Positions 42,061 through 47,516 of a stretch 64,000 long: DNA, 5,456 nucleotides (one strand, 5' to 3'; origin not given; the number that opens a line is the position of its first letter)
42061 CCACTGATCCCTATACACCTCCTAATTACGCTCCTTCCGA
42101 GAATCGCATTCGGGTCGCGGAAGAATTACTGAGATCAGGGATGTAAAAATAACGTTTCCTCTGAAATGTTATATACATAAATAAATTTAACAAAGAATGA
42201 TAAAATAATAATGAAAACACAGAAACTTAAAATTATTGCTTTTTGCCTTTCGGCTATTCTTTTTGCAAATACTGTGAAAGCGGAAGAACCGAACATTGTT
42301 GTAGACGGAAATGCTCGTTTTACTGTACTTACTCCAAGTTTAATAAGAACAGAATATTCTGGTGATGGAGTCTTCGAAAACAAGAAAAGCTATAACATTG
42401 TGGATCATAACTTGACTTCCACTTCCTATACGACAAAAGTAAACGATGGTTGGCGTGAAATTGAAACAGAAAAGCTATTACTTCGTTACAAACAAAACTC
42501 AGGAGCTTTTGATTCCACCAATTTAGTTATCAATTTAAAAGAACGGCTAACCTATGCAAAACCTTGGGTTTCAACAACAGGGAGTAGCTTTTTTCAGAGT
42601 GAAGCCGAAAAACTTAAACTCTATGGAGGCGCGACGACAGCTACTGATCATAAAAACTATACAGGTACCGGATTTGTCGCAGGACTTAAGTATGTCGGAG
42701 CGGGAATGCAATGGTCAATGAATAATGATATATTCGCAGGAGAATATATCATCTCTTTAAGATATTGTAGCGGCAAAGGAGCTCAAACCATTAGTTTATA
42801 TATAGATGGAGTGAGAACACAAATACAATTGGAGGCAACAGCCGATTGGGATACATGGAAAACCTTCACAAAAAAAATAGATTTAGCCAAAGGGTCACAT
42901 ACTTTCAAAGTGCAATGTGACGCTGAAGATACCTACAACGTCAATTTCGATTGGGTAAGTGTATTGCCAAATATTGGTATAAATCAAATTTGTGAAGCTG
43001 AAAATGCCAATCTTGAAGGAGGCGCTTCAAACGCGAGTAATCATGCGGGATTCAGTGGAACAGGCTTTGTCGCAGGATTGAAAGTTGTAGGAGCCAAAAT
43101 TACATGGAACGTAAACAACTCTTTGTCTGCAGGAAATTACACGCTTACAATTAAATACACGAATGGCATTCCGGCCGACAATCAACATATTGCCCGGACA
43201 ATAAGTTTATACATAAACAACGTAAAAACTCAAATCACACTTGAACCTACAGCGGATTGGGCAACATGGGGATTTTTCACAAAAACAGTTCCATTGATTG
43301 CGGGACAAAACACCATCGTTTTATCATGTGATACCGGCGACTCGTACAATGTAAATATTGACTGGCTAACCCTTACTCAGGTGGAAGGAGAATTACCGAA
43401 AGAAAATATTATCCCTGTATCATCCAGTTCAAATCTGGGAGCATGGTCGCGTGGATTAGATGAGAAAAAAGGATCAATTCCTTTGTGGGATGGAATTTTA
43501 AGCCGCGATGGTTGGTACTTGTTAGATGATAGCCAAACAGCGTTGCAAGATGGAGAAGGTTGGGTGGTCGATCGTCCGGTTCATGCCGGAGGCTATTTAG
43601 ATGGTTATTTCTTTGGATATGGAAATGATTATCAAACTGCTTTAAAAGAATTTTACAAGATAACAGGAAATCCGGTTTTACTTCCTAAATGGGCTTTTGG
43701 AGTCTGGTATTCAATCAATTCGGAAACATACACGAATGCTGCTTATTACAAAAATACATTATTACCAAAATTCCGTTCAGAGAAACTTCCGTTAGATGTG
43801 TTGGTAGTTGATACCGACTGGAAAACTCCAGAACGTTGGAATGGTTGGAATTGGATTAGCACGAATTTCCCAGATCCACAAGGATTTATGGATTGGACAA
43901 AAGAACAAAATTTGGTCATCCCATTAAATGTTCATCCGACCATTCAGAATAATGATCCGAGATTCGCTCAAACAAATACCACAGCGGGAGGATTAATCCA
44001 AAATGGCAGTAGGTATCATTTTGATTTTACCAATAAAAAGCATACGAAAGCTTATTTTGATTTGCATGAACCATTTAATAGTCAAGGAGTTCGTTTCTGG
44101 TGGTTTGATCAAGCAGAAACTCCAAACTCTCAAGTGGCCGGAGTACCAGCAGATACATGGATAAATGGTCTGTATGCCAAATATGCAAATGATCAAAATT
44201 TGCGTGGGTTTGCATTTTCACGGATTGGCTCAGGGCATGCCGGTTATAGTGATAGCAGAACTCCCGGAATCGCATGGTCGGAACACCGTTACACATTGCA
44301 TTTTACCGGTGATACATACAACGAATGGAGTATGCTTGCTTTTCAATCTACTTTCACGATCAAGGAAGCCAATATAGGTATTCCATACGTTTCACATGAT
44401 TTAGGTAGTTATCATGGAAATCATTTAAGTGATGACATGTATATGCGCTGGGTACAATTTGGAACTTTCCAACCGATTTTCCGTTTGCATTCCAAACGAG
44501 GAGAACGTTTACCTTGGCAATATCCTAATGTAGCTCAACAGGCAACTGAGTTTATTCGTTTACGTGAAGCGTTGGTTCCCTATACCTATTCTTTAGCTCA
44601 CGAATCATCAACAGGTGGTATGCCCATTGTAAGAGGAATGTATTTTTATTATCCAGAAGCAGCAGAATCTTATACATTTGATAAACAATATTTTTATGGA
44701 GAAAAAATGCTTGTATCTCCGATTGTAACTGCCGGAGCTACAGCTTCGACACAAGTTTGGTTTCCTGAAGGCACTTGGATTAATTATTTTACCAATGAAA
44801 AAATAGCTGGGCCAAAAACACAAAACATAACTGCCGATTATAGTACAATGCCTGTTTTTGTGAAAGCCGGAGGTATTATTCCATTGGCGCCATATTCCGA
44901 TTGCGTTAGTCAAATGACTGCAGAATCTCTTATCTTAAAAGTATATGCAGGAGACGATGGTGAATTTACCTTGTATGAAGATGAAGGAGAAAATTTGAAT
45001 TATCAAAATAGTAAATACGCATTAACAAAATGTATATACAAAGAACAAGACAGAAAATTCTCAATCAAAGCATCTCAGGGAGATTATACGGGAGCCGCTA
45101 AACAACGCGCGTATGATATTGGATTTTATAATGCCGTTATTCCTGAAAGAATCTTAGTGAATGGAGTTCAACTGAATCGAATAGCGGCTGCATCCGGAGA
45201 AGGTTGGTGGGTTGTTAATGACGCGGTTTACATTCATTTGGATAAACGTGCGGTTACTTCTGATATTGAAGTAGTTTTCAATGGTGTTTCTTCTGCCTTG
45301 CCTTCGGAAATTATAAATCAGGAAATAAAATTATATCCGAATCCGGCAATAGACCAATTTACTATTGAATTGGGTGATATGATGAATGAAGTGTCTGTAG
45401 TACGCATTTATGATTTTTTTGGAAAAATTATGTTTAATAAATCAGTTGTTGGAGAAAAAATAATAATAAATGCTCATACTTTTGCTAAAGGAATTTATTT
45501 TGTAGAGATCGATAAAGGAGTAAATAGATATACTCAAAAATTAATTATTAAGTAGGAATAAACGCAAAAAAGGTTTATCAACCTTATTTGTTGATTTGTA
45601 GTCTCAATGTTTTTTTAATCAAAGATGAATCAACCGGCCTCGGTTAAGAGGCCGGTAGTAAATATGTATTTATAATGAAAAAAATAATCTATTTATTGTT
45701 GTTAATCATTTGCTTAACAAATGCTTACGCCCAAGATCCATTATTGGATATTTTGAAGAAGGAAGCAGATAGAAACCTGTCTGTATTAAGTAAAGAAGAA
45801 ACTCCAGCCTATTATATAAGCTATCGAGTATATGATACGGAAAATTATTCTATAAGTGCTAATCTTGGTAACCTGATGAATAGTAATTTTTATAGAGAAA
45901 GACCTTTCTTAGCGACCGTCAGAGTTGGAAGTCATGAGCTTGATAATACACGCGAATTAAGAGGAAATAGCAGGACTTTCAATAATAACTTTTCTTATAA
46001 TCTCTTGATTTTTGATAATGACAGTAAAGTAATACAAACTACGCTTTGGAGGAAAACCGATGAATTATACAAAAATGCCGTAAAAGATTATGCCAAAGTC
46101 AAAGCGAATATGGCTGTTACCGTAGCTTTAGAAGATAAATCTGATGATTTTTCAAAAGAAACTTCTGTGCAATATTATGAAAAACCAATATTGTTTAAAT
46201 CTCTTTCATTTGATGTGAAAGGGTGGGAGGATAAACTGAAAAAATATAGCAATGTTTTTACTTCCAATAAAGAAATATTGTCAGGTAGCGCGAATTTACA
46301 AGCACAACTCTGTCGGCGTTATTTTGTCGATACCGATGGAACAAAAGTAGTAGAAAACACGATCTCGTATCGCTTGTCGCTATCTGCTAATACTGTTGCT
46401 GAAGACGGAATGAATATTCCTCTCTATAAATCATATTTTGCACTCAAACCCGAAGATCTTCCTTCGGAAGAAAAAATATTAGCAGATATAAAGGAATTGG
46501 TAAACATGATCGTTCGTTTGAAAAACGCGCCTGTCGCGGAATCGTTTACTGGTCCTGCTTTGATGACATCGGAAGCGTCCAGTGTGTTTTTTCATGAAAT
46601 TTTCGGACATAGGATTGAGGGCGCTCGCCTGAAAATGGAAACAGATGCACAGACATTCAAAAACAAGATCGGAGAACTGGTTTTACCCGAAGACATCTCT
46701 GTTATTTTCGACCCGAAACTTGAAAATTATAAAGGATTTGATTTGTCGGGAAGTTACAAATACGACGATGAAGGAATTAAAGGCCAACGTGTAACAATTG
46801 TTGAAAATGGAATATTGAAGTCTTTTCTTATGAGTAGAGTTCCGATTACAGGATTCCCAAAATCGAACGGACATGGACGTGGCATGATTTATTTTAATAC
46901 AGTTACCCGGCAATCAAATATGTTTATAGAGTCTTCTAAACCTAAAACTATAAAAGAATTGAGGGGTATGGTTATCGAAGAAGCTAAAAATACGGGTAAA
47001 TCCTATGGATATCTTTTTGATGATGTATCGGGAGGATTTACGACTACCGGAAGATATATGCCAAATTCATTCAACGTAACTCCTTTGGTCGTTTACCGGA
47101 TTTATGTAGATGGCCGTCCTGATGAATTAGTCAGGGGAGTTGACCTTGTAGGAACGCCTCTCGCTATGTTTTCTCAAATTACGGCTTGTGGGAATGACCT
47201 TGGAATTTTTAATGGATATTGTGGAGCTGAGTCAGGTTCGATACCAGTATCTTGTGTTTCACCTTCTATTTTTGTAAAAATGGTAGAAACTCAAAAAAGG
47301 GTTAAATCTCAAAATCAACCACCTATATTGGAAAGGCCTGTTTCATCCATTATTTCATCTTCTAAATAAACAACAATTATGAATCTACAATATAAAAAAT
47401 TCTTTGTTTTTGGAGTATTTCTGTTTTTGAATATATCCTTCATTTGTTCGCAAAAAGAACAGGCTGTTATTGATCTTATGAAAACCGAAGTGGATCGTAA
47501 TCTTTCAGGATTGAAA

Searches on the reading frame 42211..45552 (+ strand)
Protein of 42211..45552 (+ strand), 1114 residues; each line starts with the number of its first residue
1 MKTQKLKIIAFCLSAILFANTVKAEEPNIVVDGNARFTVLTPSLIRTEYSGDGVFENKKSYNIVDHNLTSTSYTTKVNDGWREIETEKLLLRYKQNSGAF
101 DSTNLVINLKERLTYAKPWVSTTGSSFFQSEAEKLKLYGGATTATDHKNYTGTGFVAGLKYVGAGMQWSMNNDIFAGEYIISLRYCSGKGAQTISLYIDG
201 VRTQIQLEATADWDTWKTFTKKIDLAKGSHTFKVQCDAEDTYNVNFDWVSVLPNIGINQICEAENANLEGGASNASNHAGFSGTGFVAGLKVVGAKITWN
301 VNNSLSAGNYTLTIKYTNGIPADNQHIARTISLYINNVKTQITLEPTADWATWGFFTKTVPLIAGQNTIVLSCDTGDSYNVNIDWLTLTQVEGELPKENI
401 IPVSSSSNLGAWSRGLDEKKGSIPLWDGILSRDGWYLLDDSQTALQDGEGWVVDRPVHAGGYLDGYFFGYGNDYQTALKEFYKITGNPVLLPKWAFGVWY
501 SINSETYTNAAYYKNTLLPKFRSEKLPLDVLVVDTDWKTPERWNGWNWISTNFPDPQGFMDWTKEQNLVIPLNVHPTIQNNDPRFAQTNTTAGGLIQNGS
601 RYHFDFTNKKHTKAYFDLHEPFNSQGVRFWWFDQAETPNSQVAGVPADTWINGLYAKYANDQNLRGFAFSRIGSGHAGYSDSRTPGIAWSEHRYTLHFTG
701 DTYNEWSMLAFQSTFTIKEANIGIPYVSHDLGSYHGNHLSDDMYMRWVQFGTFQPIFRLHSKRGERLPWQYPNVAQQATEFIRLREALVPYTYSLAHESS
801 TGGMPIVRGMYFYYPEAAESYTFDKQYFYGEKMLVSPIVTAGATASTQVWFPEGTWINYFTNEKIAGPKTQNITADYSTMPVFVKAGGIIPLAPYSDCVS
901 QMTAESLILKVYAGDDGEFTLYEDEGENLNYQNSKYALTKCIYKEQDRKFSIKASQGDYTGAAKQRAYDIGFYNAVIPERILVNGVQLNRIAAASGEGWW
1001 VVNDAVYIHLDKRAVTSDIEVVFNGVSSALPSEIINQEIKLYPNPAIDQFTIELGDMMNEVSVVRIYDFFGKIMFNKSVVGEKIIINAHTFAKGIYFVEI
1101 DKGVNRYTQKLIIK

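Call 7: search_protein_families(library=pfam, proteins=[window:42211-45552:+], max_evalue=0.00001)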
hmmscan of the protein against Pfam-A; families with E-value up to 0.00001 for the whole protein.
window:42211-45552:+ (1114 aa): 7 families
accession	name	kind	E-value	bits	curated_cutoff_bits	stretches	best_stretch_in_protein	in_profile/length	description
PF01055.32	Glyco_hydro_31_2nd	-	2e-50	172.4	23.5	1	488-795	1-328/328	Glycosyl hydrolases family 31 TIM-barrel domain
PF21365.3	Glyco_hydro_31_3rd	-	3.5e-23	82.3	24.4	1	803-890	1-87/87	Glycosyl hydrolase family 31 C-terminal domain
PF17137.9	DUF5110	-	1.5e-18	67.1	27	1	907-974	2-70/71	Domain of unknown function (DUF5110)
PF03422.21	CBM_6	-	6e-16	59.3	28.9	2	131-251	1-123/125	Carbohydrate binding module (family 6)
PF16990.11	CBM_35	-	2.4e-14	54.1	28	1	131-237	4-107/121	Carbohydrate binding module (family 35)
PF18962.6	Por_Secre_tail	-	7e-13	49.1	27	1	1041-1113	1-75/75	Secretion system C-terminal sorting domain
PF18099.7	CBM_35_2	-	1.8e-07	31.6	23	0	153-249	15-110/112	Carbohydrate binding module (family 35)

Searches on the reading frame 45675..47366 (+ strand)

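Call 7: search_protein_families(library=pfam, proteins=[window:45675-47366:+], max_evalue=0.00001)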
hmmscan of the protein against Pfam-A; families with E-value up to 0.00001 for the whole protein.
window:45675-47366:+ (564 aa): 1 family
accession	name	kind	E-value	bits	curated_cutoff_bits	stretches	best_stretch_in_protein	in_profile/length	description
PF19289.4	PmbA_TldD_3rd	-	2.7e-28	99.1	22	1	294-538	5-217/220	PmbA/TldA metallopeptidase C-terminal domain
